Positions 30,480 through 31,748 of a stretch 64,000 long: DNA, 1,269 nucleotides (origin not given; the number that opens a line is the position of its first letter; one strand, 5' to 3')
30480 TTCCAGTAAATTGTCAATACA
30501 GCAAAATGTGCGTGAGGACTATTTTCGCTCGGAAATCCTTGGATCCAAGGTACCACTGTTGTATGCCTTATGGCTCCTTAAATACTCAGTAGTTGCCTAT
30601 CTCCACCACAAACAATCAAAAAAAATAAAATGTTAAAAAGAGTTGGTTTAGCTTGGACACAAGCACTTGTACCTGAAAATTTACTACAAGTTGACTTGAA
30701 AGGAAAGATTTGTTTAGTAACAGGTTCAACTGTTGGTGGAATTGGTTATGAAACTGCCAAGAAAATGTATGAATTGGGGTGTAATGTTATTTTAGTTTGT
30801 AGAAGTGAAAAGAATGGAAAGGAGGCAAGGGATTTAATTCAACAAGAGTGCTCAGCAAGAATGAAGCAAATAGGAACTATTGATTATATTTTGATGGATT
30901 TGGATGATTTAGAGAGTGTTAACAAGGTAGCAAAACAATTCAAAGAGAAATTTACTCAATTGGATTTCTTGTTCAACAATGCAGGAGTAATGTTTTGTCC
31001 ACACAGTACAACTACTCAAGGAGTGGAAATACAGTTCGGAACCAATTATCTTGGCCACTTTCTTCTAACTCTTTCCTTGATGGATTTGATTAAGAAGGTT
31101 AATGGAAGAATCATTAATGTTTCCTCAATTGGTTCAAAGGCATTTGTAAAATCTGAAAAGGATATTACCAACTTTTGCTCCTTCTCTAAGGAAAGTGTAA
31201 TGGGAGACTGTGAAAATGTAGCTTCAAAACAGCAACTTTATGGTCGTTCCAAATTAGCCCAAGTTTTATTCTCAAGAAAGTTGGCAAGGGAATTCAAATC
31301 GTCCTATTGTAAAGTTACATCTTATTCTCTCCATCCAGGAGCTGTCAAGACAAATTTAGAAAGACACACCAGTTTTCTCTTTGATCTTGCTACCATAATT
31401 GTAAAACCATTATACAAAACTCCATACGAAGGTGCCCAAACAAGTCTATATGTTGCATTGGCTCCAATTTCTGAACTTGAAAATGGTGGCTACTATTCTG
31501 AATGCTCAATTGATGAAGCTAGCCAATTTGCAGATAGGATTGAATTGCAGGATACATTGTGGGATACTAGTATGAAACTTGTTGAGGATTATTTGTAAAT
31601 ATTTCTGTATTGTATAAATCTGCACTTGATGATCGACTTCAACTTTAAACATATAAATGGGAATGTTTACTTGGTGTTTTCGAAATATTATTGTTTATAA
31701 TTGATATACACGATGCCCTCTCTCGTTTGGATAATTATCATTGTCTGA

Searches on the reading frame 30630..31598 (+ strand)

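Call 64: search_protein_families(library=pfam, proteins=[window:30630-31598:+], max_evalue=0.001)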
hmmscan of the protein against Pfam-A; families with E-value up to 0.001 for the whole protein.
window:30630-31598:+ (322 aa): 5 families
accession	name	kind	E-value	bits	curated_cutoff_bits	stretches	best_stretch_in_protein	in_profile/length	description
PF00106.31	adh_short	-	1.1e-28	100.4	26.6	1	26-170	1-140/195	short chain dehydrogenase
PF13561.12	adh_short_C2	-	6.4e-21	75.5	27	1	37-176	7-140/236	Enoyl-(Acyl carrier protein) reductase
PF08659.16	KR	-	6.5e-06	26.6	22.6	1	29-121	4-92/180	KR domain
PF13241.12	NAD_binding_7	-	0.00052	21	22.1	1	20-107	2-85/104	Putative NAD(P)-binding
PF01370.27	Epimerase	-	0.00075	19.4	20.9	0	29-238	2-175/240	NAD dependent epimerase/dehydratase family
